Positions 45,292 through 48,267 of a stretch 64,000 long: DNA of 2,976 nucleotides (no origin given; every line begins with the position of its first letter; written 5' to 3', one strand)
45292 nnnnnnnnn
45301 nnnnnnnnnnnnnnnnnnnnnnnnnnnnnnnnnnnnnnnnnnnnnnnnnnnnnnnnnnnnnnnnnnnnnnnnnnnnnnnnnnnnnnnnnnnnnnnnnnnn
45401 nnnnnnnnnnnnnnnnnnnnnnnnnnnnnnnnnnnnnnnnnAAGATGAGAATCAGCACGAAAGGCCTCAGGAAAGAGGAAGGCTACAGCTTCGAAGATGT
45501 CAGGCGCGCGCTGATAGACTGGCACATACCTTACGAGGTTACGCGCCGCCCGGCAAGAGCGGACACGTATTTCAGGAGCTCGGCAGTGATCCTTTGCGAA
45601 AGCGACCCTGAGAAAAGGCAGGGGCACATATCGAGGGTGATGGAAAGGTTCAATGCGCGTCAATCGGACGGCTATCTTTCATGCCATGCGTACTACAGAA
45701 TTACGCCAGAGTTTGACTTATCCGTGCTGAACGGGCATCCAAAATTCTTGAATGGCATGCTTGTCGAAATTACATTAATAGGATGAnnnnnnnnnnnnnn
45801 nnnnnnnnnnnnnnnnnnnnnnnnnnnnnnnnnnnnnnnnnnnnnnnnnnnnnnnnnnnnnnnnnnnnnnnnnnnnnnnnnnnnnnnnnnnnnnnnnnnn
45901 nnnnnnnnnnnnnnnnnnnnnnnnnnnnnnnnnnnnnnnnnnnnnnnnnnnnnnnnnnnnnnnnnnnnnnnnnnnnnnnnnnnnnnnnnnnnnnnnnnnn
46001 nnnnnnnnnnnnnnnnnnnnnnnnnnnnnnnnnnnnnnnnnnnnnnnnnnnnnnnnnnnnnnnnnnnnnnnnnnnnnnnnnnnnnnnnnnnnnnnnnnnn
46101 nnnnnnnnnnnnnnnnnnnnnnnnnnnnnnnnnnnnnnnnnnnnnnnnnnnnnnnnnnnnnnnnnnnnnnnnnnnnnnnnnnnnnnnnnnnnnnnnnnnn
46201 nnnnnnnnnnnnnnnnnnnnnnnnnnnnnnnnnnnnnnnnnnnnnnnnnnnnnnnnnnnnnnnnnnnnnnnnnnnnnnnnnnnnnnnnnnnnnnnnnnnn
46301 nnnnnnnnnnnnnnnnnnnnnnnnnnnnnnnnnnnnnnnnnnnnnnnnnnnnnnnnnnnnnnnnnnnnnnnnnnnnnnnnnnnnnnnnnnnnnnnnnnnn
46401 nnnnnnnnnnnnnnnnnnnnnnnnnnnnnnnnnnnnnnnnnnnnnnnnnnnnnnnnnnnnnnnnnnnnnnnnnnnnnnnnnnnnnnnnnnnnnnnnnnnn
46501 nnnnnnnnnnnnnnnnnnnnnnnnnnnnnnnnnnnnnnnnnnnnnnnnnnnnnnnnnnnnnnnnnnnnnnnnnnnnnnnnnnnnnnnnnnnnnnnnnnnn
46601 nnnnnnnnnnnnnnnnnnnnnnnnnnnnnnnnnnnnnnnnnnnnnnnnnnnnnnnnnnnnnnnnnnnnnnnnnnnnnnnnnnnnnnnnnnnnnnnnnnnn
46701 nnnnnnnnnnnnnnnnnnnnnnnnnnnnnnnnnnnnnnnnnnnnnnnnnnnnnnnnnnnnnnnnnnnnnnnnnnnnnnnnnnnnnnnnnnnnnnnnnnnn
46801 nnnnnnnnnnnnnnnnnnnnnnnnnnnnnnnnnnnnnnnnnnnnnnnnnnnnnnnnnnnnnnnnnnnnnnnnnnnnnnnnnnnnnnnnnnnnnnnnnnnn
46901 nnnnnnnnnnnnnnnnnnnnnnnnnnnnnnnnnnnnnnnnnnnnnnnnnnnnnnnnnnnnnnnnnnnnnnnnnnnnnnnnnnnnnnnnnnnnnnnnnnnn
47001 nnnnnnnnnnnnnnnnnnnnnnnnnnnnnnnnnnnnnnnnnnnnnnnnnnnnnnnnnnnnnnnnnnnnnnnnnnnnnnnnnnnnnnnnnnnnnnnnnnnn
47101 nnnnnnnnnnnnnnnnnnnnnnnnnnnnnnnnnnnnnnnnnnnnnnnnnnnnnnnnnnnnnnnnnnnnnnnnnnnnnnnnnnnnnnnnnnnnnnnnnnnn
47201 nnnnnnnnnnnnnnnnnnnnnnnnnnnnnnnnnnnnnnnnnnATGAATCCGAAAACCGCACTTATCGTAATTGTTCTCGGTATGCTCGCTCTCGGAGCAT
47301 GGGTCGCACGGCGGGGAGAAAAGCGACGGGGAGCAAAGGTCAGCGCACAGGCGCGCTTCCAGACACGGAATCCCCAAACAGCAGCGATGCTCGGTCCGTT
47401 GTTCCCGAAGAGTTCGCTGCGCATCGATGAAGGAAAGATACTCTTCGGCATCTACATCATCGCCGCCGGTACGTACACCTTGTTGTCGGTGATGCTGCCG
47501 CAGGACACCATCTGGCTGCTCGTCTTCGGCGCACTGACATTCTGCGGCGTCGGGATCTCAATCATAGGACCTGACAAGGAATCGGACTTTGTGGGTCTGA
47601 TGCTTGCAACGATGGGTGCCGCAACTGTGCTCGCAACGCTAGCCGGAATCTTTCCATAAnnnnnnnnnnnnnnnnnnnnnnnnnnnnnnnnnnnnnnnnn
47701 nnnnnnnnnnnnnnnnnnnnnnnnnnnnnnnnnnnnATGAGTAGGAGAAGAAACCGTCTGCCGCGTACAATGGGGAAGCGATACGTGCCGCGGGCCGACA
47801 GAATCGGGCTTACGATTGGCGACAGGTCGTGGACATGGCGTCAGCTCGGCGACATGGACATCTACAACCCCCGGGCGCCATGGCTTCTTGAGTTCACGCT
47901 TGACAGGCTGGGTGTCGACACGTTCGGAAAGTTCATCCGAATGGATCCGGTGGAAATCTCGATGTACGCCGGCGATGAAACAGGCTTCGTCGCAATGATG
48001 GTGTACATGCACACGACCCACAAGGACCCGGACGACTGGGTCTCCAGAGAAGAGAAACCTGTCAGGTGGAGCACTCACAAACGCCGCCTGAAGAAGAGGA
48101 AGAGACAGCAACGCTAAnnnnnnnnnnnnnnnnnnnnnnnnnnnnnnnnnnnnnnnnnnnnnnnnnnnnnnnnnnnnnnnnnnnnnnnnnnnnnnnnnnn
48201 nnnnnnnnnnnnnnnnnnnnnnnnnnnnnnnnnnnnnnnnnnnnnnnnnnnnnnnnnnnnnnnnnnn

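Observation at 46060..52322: About 6 kb G+C-rich island with bacterial-looking genes embedded in an archaeal context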

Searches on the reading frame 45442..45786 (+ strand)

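Call 15: search_protein_families(library=pfam, proteins=[window:45442-45786:+], max_evalue=0.001)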
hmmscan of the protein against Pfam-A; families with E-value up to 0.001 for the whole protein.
window:45442-45786:+ (114 aa): 0 families

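Call 51: search_protein_families(library=ncbifam, proteins=[window:45442-45786:+], max_evalue=0.05)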
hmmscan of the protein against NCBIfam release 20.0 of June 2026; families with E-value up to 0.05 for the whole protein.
window:45442-45786:+ (114 aa): 0 families

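Call 52: search_protein_families(library=pfam, proteins=[window:45442-45786:+], max_evalue=1)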
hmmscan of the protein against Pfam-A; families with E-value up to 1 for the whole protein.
window:45442-45786:+ (114 aa): 1 family
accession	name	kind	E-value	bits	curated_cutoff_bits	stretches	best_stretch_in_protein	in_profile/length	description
PF25025.1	EF-Ts_N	-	0.058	13.8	33.2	1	8-28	19-39/60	Elongation factor Ts, mitochondrial, N-terminal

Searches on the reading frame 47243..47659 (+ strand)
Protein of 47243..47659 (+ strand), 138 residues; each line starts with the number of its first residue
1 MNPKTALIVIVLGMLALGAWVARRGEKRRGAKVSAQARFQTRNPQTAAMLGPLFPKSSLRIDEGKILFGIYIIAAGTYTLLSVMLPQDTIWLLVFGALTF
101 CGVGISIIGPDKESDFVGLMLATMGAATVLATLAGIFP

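Call 3: search_protein_families(library=pfam, proteins=[window:47243-47659:+], max_evalue=0.1)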
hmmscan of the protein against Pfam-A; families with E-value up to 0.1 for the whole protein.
window:47243-47659:+ (138 aa): 1 family
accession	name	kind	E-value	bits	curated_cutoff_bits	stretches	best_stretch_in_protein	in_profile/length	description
PF05545.16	FixQ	-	0.051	14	29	0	90-116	12-38/49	Cbb3-type cytochrome oxidase component FixQ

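Call 11: search_protein_families(library=phrogs, proteins=[window:47243-47659:+], max_evalue=0.01)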
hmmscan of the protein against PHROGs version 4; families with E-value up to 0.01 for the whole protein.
window:47243-47659:+ (138 aa): 0 families

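Call 33: search_protein_families(library=ncbifam, proteins=[window:47243-47659:+], max_evalue=0.1)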
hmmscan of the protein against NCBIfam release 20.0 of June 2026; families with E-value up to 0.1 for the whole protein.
window:47243-47659:+ (138 aa): 0 families

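Call 82: search_protein_families(library=padloc, proteins=[window:47243-47659:+], max_evalue=0.01)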
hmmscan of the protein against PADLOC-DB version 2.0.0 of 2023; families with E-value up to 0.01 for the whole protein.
window:47243-47659:+ (138 aa): 0 families

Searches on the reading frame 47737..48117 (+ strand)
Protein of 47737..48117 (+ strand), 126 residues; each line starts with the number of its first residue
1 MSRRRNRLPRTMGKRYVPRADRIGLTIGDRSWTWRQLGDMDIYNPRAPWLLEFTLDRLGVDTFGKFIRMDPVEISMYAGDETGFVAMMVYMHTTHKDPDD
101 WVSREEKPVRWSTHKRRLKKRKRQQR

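Call 3: search_protein_families(library=pfam, proteins=[window:47737-48117:+], max_evalue=0.1)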
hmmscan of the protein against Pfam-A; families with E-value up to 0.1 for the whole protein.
window:47737-48117:+ (126 aa): 0 families

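Call 11: search_protein_families(library=phrogs, proteins=[window:47737-48117:+], max_evalue=0.01)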
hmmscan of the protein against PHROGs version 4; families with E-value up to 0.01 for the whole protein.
window:47737-48117:+ (126 aa): 0 families

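Call 33: search_protein_families(library=ncbifam, proteins=[window:47737-48117:+], max_evalue=0.1)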
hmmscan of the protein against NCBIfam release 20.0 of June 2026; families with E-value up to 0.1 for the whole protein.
window:47737-48117:+ (126 aa): 0 families

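Call 52: search_protein_families(library=pfam, proteins=[window:47770-48117:+], max_evalue=1)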
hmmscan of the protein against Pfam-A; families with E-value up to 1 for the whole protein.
window:47770-48117:+ (115 aa): 0 families

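Call 82: search_protein_families(library=padloc, proteins=[window:47770-48117:+], max_evalue=0.01)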
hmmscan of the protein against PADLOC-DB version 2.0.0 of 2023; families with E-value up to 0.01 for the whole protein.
window:47770-48117:+ (115 aa): 0 families
